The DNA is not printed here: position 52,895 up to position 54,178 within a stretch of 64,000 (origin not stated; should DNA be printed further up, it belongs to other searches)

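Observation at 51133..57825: Form-I (AYRCSFR) CO dehydrogenase coxMSL followed by XdhC::YHS, MocA and XdhC, with no CoxD/CoxE-like genes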

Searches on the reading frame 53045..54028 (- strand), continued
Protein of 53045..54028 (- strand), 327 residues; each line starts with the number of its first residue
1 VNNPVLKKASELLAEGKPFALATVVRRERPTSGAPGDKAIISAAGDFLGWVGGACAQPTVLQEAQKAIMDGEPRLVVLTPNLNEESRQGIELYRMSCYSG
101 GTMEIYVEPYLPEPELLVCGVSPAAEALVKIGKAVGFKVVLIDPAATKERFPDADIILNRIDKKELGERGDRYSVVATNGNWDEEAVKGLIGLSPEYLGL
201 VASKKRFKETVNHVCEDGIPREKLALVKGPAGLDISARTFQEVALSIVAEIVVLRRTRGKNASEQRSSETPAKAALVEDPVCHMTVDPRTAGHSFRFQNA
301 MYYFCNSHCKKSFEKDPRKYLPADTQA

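Call 32: find_related_loci(query=A1, collection=genome_contigs, flank=10000)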
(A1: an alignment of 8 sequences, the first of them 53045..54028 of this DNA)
Query A1 (327 aa) in genome_contigs; peptide patterns used: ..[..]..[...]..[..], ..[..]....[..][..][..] (x = any residue, [..] = any of these).
600 stretches matched a pattern (row limit reached: there are more); 582 encode a relative of the query (tblastn E <= 1e-3); the best 80 are kept; 80 distinct loci.
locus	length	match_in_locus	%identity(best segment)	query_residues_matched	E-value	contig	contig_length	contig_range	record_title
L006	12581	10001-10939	47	6-321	5e-91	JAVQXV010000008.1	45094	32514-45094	MAG: Anaerolineales bacterium isolate SKYGB_hs_bin36 NODE_1490_length_45094_cov_234.842292, whole genome shotgun sequenc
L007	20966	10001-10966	46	1-321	1e-90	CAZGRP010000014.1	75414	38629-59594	MAG TPA_asm: uncultured Cytophagia bacterium isolate SRP216583_co2_59 genome assembly, contig: NODE_119_length_75414_cov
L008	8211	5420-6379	46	1-321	5e-89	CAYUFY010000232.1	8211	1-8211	MAG TPA_asm: uncultured Anaerolineales bacterium isolate binchicken_co186_156 genome assembly, contig: NODE_12029_length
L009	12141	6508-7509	45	5-323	8e-89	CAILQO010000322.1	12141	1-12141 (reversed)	MAG: uncultured Chloroflexi bacterium isolate LaPlata-5m-a_bin-061 genome assembly, contig: bin-061:322/619, whole genom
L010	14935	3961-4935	45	1-323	5e-86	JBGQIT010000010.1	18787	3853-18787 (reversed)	MAG: Gemmatimonadaceae bacterium isolate OBJ2_061818_070_40 k141_711476_length_18787_cov_16.3883, whole genome shotgun s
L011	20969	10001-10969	43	1-320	2e-85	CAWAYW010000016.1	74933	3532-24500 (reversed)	MAG: Terriglobia bacterium isolate MFD05513.bin.1.32 genome assembly, contig: contig_46221, whole genome shotgun sequenc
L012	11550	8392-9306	46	11-315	1e-83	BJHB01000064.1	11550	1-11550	Chloroflexota bacterium LBMAG_Chloroflexi_hypo.bin2_TK10 DNA, sequence064, whole genome shotgun sequence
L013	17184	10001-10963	41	1-323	4e-83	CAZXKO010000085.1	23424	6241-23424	MAG TPA_asm: uncultured Acidobacteriaceae bacterium isolate binchicken_co279_231 genome assembly, contig: k141_82525, wh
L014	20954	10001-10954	43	3-323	1e-81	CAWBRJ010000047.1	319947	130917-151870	MAG: uncultured Acidobacteriaceae bacterium isolate MFD01248.bin.1.5 genome assembly, contig: contig_5280, whole genome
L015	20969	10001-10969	42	1-320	1e-81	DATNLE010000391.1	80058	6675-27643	MAG TPA_asm: Candidatus Acidiferrales bacterium isolate SMAG_U11443 k141_661634, whole genome shotgun sequence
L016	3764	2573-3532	45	6-321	3e-81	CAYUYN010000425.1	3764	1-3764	MAG TPA_asm: uncultured Anaerolineales bacterium isolate SRP136066_co1_412 genome assembly, contig: NODE_47964_length_37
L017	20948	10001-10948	43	1-323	5e-81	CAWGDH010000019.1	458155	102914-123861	MAG: uncultured Acidobacteriaceae bacterium isolate MFD06092.bin.1.77 genome assembly, contig: contig_6635, whole genome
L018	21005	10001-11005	42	1-321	1e-80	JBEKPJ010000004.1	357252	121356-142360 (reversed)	MAG: Terriglobales bacterium isolate SPRUCE 461 SPRUCE_461_4, whole genome shotgun sequence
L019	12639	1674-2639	42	1-321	1e-80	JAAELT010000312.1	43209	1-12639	MAG: bacterium isolate Bpl_12 BplG_CONTIG2725984, whole genome shotgun sequence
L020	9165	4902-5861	45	1-320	3e-80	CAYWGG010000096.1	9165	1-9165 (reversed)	MAG TPA_asm: uncultured Dehalococcoidia bacterium isolate binchicken_co21_430 genome assembly, contig: NODE_6773_length_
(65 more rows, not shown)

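Call 46: search_solved_structures(query=window:53045-54028:-, max_evalue=0.01, show_alignments=1)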
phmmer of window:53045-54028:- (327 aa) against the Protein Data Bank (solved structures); distinct sequences matched with E-value up to 0.01: 2.
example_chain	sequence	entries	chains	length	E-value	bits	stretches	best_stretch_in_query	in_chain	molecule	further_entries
2we7_A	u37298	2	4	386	4.9e-18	68.6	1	99-255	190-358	Xanthine dehydrogenase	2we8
3on5_A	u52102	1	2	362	1e-12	51.1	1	106-263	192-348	BH1974 protein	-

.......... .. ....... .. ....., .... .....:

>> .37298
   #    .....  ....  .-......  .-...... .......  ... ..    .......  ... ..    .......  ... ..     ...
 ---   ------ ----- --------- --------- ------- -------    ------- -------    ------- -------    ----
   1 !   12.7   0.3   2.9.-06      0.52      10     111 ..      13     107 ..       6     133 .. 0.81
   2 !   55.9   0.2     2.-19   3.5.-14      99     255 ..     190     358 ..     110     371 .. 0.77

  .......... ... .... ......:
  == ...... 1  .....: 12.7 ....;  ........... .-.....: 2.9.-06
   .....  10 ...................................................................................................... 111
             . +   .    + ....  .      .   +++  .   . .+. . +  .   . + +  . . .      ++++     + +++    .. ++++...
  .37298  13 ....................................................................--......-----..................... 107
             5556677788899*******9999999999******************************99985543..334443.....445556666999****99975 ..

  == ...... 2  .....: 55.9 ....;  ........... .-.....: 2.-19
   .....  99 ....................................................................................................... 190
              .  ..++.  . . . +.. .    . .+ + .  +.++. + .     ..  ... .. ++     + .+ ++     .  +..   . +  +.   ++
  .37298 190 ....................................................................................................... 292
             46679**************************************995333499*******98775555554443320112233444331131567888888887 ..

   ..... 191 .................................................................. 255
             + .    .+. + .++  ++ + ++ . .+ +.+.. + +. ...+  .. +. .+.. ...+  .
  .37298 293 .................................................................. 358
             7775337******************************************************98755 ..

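Call 48: search_dna_similar(query=window:53045-54028:-, collection=plasmids, mode=protein, max_rows=40, max_evalue=1e-20)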
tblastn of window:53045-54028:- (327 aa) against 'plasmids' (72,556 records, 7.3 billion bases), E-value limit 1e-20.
Records with a match: 22; places in all: 22; records where one place covers at least 80% of the query: 13.
Best place of each record, by identity: <60% 22.
By first word of the organism name: Bradyrhizobium 2; Caballeronia 2; Rhizobium 2; Afipia 2; Roseivivax 2; Thermomicrobium 1; Natronorubrum 1; Paraburkholderia 1; Deinococcus 1; Shinella 1; and 7 more.
By predicted mobility (MOB-suite, as given by PLSDB): non-mobilizable 15; conjugative 5; mobilizable 2.
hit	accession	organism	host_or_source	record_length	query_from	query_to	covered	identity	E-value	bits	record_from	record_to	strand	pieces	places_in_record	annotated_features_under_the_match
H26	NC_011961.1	Thermomicrobium roseum DSM 5159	-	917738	1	321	98%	38.2%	9e-65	228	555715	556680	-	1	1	XdhC family protein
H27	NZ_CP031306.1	Natronorubrum bangense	Cell culture,The Bange salt-alkaline ...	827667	12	321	95%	36.4%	4e-58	209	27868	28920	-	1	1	XdhC family protein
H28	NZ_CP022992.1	Paraburkholderia aromaticivorans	-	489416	1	321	98%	33.3%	2e-49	184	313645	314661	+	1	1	XdhC family protein | VWA domain-containing protein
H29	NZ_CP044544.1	Bradyrhizobium betae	Beta vulgaris,Cell culture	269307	5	266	80%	40.3%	3e-45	172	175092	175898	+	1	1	XdhC family protein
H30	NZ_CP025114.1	Bradyrhizobium sp. SK17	whole organism,agricultural soil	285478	5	266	80%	40.3%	3e-45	172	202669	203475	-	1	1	XdhC family protein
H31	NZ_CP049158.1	Caballeronia sp. SBC1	whole organism,soil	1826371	5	321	97%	32.9%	5e-43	165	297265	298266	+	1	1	none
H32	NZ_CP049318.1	Caballeronia sp. SBC2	whole organism,soil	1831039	5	321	97%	32.9%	5e-43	165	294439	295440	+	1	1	none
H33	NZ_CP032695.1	Rhizobium jaguaris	Calliandra grandiflora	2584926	5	269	81%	38.7%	9e-45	170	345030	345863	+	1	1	none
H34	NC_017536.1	Afipia carboxidovorans OM4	-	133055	5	266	80%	38.8%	5e-36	145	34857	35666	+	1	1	XdhC family protein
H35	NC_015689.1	Afipia carboxidovorans OM5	-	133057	5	266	80%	38.8%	5e-36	145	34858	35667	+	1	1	XdhC family protein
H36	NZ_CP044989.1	Deinococcus sp. AJ005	single cell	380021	1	325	99%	31.2%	2e-44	169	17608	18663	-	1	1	XdhC family protein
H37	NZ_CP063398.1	Rhizobium sp. SL42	Amphicarpaea bracteata,Whole ...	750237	5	262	79%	39.0%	2e-48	181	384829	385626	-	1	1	XdhC/CoxI family protein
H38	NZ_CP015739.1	Shinella sp. HZN7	-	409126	5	256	77%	39.5%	5e-40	156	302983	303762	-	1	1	XdhC family protein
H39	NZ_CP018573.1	Marivivens sp. JLT3646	cell culture,shallow-sea hydrothermal ...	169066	1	261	80%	33.2%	3e-34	139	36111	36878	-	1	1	XdhC family protein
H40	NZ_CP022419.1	Pseudosulfitobacter pseudonitzschiae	Skeletonema marinoi strain RO5AC,Cell ...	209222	19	256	73%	36.4%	2e-31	132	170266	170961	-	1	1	XdhC family protein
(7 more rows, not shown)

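Call 50: get_annotated_region(hit=H28, flank=7000)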
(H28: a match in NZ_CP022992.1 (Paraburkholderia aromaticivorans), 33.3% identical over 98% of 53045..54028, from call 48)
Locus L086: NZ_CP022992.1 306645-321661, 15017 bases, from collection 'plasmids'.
description: Paraburkholderia aromaticivorans strain BN5 plasmid pBN2, complete sequence
organism: Paraburkholderia aromaticivorans (NCBI taxid 2026199)
taxonomy: Bacteria; Pseudomonadota; Betaproteobacteria; Burkholderiales; Burkholderiaceae; Paraburkholderia; Paraburkholderia aromaticivorans
host: -; source: -; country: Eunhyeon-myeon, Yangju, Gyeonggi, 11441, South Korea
typing (MOB-suite, as given by PLSDB): non-mobilizable; mating-pair formation MPF_T
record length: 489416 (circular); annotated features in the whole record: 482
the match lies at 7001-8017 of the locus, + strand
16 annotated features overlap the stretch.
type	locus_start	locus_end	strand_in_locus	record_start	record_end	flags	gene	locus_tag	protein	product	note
CDS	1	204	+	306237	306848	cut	-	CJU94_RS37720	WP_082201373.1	OmpW family outer membrane protein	-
CDS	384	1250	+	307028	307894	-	-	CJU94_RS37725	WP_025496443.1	xanthine dehydrogenase family protein subunit M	-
CDS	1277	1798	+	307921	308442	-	-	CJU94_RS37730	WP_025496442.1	(2Fe-2S)-binding protein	-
CDS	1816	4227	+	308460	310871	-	-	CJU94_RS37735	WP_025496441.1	aerobic carbon-monoxide dehydrogenase large subunit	-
CDS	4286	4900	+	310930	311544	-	-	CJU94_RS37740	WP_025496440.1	SRPBCC family protein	-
CDS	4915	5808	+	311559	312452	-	-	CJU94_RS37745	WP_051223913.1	MoxR family ATPase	-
CDS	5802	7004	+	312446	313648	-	-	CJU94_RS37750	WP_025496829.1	VWA domain-containing protein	-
CDS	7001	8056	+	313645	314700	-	-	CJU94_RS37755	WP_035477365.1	XdhC family protein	-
CDS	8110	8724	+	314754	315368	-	-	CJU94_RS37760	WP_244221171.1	nucleotidyltransferase family protein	-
CDS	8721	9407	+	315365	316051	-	-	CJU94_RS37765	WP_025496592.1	hypothetical protein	-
CDS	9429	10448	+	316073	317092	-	-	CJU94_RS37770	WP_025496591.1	XdhC family protein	-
CDS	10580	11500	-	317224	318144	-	-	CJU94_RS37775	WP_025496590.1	LysR family transcriptional regulator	-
CDS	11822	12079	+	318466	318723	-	-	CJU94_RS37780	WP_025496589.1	hypothetical protein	-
CDS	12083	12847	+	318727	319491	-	-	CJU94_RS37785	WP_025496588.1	HAD family hydrolase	-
CDS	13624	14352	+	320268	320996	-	gph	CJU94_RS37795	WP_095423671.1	phosphoglycolate phosphatase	GO:0043094 - cellular metabolic compound salvage [Evidence IEA]; GO:0008152 - metabolic process [Evidence IEA]; ...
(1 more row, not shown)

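Call 51: get_annotated_region(hit=H27, flank=8000)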
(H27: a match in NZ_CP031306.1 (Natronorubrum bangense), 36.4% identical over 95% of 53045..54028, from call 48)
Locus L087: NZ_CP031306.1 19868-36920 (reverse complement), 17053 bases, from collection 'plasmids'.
description: Natronorubrum bangense strain JCM 10635 plasmid unnamed1, complete sequence
organism: Natronorubrum bangense (NCBI taxid 61858)
taxonomy: Archaea; Euryarchaeota; Halobacteria; Halobacteriales; Natrialbaceae; Natronorubrum; Natronorubrum bangense
host: -; source: Cell culture,The Bange salt-alkaline lake in Tibet; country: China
typing (MOB-suite, as given by PLSDB): non-mobilizable
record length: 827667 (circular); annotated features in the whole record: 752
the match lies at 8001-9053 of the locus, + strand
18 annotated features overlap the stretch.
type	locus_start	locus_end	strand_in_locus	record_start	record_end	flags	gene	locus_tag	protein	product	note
CDS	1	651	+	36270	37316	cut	-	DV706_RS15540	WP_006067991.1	phytoene/squalene synthase family protein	GO:0008299 - isoprenoid biosynthetic process [Evidence IEA]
CDS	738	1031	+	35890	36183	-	-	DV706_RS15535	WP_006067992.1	hypothetical protein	-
CDS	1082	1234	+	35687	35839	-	-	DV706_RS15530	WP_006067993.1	AbrB/MazE/SpoVT family DNA-binding domain-containing protein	-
CDS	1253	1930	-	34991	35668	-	-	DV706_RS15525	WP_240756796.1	nucleotidyltransferase family protein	-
CDS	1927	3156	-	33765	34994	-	-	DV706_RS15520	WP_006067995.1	molybdopterin molybdotransferase MoeA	-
CDS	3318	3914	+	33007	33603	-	-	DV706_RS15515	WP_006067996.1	SRPBCC domain-containing protein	-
CDS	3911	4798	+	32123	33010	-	-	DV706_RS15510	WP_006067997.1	xanthine dehydrogenase family protein subunit M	-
CDS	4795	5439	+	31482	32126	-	-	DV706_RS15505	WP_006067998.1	(2Fe-2S)-binding protein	-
CDS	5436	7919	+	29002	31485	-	-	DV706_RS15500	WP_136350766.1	aerobic carbon-monoxide dehydrogenase large subunit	-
CDS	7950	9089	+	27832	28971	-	-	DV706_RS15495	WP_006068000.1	XdhC family protein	-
CDS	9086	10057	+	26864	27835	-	-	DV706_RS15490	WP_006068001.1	MoxR family ATPase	-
CDS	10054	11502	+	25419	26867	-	-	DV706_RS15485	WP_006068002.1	VWA domain-containing protein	-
CDS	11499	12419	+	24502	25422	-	-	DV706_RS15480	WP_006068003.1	DUF364 domain-containing protein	-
CDS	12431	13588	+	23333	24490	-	-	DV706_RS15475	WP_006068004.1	XdhC/CoxI family protein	-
CDS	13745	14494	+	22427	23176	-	-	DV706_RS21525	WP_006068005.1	hypothetical protein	-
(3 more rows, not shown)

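Call 52: get_annotated_region(hit=H36, flank=8000)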
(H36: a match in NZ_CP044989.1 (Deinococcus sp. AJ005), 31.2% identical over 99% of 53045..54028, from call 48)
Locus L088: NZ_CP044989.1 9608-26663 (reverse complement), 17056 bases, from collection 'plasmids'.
description: Deinococcus sp. AJ005 plasmid p380k, complete sequence
organism: Deinococcus sp. AJ005 (NCBI taxid 2652443)
taxonomy: Bacteria; Deinococcota; Deinococci; Deinococcales; Deinococcaceae; Deinococcus; Deinococcus sp. AJ005
host: -; source: single cell; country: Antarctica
typing (MOB-suite, as given by PLSDB): non-mobilizable
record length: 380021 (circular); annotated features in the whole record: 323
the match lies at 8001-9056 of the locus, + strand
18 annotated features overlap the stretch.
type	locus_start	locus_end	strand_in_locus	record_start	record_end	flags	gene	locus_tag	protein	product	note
CDS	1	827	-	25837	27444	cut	-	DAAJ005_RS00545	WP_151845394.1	HD domain-containing phosphohydrolase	-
CDS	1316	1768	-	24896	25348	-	-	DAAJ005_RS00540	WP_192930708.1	hypothetical protein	-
CDS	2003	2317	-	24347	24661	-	-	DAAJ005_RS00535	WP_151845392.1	hypothetical protein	-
CDS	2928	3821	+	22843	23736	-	-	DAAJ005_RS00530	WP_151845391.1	xanthine dehydrogenase family protein subunit M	-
CDS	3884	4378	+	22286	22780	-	-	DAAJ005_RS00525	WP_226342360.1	(2Fe-2S)-binding protein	-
CDS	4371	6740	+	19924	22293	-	-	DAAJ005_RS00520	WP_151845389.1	aerobic carbon-monoxide dehydrogenase large subunit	-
CDS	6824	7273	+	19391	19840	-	-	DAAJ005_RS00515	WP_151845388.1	carbon monoxide dehydrogenase subunit G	-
CDS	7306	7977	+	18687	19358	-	-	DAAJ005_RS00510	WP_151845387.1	TIGR02466 family protein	-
CDS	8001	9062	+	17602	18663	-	-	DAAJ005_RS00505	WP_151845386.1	XdhC family protein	-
CDS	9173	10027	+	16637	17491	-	-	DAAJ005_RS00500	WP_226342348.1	MoxR family ATPase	-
CDS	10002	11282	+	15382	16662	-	-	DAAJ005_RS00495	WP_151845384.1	VWA domain-containing protein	-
CDS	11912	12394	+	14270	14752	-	-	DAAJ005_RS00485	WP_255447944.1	transposase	-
CDS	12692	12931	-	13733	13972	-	-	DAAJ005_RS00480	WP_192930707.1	IS1 family transposase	GO:0006313 - DNA transposition [Evidence IEA]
CDS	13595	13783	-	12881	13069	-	-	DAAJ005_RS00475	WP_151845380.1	DUF6440 family protein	-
CDS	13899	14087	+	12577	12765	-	-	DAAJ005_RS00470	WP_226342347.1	hypothetical protein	-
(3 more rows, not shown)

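Call 58: search_protein_representatives(protein=window:53045-54028:-)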
Query: 327 residues. Proteins with E-value up to 0.001 (for the whole library): 15395; up to 1e-10: 5546; up to 1e-30: 481. The best 150 are listed.
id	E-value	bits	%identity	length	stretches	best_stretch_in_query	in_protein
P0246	1.7e-98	346.1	74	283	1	1-205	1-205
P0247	2.4e-93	329.2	50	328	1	4-322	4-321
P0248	1.8e-81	290.2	48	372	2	1-257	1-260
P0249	2.7e-81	289.6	42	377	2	3-322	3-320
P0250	6.8e-79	281.7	47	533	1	11-318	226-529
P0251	1.5e-75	270.8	42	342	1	12-321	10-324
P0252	1.2e-74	267.8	45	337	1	6-321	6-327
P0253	2.1e-73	263.7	57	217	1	111-326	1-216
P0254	5.6e-73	262.3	42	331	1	5-321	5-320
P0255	2.6e-72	260.1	46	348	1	8-320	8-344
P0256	7.4e-72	258.6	43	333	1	4-320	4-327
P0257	1.1e-71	258.0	45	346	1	5-322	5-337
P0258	1.3e-71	257.8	44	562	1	3-321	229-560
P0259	6.8e-71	255.4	44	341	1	3-321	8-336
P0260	1.0e-70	254.9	44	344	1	9-321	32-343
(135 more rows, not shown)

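Call 67: find_encoding_contigs(protein=P0010, flank=10000, max_places=1)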
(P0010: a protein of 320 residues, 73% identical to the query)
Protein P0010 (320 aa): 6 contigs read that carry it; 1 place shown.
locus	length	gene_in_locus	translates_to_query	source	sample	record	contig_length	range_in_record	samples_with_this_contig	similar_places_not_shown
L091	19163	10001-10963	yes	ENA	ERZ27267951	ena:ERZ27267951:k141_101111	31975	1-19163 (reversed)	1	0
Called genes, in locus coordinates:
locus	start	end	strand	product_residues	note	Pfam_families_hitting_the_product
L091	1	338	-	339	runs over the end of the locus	PF02779:Transket_pyr, PF02780:Transketolase_C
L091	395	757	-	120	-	PF05635:23S_rRNA_IVP, PF22296:bAvd (weak)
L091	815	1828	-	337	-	PF00676:E1_dh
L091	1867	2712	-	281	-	PF03446:NAD_binding_2, PF14833:NAD_binding_11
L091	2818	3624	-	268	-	PF00005:ABC_tran, PF13304:AAA_21 (faint)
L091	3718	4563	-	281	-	PF00528:BPD_transp_1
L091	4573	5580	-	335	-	PF13379:NMT1_2, PF09084:NMT1, PF12974:Phosphonate-bd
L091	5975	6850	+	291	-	PF00941:FAD_binding_5, PF03450:CO_deh_flav_C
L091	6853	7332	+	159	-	PF01799:Fer2_2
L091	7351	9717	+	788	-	PF01315:Ald_Xan_dh_C, PF02738:MoCoBD_1, PF20256:MoCoBD_2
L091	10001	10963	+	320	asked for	PF02625:XdhC_CoxI, PF13478:XdhC_C, PF04945:YHS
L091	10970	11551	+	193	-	PF06240:COXG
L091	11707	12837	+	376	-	PF02625:XdhC_CoxI, PF13478:XdhC_C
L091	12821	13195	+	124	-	PF01592:NifU_N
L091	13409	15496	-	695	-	-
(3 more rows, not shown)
